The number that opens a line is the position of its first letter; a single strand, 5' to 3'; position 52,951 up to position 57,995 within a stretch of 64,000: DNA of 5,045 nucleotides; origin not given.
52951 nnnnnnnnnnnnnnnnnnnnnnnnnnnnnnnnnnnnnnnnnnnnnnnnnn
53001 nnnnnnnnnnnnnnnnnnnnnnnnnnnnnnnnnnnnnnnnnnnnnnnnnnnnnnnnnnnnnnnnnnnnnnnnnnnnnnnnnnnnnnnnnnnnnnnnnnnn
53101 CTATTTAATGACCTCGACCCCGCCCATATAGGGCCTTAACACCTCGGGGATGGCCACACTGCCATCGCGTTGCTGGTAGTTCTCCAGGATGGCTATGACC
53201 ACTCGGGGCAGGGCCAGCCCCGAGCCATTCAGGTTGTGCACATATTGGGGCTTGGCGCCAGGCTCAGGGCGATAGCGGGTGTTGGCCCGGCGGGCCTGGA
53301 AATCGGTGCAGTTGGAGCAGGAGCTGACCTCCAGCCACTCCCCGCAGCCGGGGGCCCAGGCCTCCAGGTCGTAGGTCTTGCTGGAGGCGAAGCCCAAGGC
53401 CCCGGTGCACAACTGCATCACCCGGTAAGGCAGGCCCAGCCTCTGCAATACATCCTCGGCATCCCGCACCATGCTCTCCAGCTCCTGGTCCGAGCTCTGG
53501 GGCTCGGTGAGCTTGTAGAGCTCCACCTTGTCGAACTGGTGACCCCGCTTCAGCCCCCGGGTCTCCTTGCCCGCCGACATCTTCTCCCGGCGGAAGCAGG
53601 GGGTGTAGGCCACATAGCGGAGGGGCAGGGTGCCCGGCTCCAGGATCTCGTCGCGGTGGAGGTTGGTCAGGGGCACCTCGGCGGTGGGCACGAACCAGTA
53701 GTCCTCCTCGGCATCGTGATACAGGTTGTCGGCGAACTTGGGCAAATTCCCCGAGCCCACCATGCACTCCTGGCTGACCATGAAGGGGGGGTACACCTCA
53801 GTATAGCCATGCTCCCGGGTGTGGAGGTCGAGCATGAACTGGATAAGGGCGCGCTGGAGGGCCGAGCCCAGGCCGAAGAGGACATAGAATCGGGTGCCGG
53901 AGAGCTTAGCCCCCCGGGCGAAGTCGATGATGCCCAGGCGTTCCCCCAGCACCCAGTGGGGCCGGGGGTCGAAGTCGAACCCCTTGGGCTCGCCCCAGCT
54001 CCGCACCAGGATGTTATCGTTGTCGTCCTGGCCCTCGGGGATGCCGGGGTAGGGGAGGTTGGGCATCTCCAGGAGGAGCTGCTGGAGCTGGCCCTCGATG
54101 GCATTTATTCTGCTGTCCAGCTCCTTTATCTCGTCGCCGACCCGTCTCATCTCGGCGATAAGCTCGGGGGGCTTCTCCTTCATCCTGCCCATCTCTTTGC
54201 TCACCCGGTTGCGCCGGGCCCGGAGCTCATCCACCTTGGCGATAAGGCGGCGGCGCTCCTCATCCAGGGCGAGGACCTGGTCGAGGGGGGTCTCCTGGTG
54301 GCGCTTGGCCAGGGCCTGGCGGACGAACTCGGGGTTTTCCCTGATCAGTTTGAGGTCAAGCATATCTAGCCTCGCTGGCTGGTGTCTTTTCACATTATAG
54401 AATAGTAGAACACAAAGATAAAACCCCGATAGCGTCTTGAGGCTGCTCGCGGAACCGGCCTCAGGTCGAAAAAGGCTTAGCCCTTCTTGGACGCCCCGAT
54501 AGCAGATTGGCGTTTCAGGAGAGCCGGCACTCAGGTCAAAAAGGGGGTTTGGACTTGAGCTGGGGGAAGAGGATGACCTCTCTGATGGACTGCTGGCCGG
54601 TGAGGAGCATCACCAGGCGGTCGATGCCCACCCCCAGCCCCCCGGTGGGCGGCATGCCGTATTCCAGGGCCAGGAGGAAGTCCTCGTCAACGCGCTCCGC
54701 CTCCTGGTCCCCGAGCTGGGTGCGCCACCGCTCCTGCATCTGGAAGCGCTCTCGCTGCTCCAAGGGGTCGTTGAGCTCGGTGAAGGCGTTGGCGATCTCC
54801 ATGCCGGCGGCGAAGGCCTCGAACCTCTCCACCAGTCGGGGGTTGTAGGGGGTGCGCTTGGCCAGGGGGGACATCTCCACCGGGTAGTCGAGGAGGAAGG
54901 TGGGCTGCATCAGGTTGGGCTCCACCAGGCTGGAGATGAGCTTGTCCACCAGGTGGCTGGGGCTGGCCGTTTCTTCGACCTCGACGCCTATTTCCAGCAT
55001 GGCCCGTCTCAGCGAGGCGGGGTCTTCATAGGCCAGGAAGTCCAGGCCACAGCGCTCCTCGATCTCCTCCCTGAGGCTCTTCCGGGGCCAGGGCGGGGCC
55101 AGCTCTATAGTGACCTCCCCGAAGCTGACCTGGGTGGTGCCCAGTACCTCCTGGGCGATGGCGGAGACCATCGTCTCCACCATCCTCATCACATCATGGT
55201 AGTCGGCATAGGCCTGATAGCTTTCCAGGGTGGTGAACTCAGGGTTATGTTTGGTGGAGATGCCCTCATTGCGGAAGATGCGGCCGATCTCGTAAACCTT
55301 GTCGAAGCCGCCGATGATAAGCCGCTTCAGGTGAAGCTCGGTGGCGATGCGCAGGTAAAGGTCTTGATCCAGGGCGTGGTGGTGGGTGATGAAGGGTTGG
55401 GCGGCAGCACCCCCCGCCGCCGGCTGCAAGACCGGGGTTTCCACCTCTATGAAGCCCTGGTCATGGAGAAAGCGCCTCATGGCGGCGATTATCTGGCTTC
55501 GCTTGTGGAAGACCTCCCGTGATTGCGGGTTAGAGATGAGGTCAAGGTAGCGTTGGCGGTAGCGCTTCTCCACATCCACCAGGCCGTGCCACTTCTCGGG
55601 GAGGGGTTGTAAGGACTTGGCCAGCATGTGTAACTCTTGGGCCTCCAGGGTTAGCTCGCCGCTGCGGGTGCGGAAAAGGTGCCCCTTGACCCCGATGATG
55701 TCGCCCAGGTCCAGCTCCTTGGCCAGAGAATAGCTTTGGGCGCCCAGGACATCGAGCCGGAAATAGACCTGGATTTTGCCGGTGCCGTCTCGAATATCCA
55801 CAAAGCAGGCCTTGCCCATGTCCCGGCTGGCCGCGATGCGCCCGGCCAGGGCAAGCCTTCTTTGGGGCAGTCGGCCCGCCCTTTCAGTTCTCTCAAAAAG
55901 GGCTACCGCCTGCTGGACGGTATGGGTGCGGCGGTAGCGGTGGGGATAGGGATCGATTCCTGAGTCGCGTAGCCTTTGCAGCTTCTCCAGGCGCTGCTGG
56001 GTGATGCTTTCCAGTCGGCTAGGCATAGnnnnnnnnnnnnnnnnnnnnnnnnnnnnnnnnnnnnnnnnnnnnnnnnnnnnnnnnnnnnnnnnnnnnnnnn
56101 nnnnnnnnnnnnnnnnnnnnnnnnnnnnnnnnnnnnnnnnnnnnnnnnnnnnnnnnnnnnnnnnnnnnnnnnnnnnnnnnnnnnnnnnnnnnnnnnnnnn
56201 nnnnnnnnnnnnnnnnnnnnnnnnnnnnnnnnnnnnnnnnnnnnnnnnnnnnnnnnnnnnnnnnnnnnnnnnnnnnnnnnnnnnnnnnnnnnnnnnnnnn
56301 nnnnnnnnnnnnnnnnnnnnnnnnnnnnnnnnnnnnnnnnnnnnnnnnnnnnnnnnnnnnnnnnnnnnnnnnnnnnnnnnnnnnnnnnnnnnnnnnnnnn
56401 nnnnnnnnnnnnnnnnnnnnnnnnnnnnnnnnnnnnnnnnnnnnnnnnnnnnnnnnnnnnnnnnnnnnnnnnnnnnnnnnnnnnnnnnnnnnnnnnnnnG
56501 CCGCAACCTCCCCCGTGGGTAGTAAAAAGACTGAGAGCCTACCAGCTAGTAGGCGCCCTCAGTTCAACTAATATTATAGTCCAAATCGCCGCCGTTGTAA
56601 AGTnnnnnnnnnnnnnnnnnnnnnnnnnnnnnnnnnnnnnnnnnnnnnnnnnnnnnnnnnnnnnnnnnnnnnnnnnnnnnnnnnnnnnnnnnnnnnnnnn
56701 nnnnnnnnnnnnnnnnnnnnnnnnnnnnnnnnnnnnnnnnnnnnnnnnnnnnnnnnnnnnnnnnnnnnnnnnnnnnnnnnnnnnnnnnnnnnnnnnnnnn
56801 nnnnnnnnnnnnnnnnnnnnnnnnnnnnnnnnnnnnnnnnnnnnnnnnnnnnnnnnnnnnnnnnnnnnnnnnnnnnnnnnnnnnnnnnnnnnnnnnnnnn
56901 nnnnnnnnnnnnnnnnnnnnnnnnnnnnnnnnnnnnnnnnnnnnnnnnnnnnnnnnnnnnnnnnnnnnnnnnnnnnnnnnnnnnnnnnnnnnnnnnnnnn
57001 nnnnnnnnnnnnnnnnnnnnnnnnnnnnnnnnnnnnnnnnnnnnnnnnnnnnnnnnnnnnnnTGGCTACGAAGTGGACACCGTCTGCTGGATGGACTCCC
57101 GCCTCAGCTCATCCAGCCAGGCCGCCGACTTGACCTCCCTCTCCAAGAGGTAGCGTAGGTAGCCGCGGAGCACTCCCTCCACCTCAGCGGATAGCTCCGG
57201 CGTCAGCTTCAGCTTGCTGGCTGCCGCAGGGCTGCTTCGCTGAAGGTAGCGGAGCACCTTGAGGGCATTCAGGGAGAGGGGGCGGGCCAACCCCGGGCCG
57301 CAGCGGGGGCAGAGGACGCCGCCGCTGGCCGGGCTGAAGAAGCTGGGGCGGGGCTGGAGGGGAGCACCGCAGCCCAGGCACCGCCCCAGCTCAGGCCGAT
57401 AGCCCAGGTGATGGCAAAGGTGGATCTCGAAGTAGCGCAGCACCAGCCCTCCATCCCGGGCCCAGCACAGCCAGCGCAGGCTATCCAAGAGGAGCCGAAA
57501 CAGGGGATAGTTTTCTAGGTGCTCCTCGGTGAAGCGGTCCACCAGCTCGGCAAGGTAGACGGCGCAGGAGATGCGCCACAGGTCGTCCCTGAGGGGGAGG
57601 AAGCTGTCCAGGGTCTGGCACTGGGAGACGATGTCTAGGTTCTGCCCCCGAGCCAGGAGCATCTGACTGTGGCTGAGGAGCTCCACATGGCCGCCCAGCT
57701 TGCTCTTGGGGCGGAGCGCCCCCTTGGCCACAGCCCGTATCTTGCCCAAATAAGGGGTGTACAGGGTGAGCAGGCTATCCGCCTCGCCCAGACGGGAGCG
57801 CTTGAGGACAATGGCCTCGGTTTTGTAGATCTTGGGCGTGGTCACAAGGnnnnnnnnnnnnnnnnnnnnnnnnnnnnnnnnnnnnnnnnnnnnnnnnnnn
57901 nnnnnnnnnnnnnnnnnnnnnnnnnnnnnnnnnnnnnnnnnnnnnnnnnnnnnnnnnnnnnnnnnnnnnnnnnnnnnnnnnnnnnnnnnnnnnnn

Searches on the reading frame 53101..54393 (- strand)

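Call 32: search_protein_families(library=pfam, proteins=[window:53101-54393:-])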
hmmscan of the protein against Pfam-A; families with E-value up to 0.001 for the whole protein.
window:53101-54393:- (430 aa): 2 families
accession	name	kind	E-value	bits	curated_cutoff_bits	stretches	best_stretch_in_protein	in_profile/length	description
PF00587.30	tRNA-synt_2b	-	3e-39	135.4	29.3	1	227-406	6-179/179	tRNA synthetase class II core domain (G, H, P, S and T)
PF02403.27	Seryl_tRNA_N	-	7.9e-31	106.9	28.2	1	11-114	1-108/108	Seryl-tRNA synthetase N-terminal domain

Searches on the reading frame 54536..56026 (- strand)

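Call 32: search_protein_families(library=pfam, proteins=[window:54536-56026:-])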
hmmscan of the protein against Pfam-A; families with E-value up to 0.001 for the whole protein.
window:54536-56026:- (496 aa): 3 families
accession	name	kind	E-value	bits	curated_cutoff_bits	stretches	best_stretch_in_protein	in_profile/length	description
PF00152.25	tRNA-synt_2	-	3.2e-93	312.6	25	1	152-490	2-307/308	tRNA synthetases class II (D, K and N)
PF01336.31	tRNA_anti-codon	-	2.7e-17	62.9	27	1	60-134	3-74/75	OB-fold nucleic acid binding domain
PF01409.25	tRNA-synt_2d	-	2.3e-05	24.4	19.8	0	243-298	104-157/246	tRNA synthetases class II core domain (F)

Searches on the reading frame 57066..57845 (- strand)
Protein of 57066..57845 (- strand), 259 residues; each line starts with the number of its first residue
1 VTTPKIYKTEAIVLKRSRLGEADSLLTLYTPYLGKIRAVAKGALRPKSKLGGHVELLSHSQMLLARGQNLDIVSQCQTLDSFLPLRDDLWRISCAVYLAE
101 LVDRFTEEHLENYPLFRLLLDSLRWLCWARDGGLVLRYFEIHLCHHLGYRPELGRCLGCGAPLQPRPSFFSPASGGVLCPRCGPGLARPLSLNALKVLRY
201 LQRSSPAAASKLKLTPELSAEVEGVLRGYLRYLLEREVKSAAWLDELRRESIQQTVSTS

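Call 36: search_protein_families(library=pfam, proteins=[window:57066-57845:-], max_evalue=0.00001)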
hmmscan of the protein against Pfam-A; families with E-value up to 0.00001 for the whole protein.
window:57066-57845:- (259 aa): 2 families
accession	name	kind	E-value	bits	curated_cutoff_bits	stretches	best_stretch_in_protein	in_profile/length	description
PF02565.21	RecO_C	-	4.2e-31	108.3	22.1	1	86-240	1-155/157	Recombination protein O C terminal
PF11967.14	RecO_N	-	3.5e-20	72.3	27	1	6-82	3-80/80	Recombination protein O N terminal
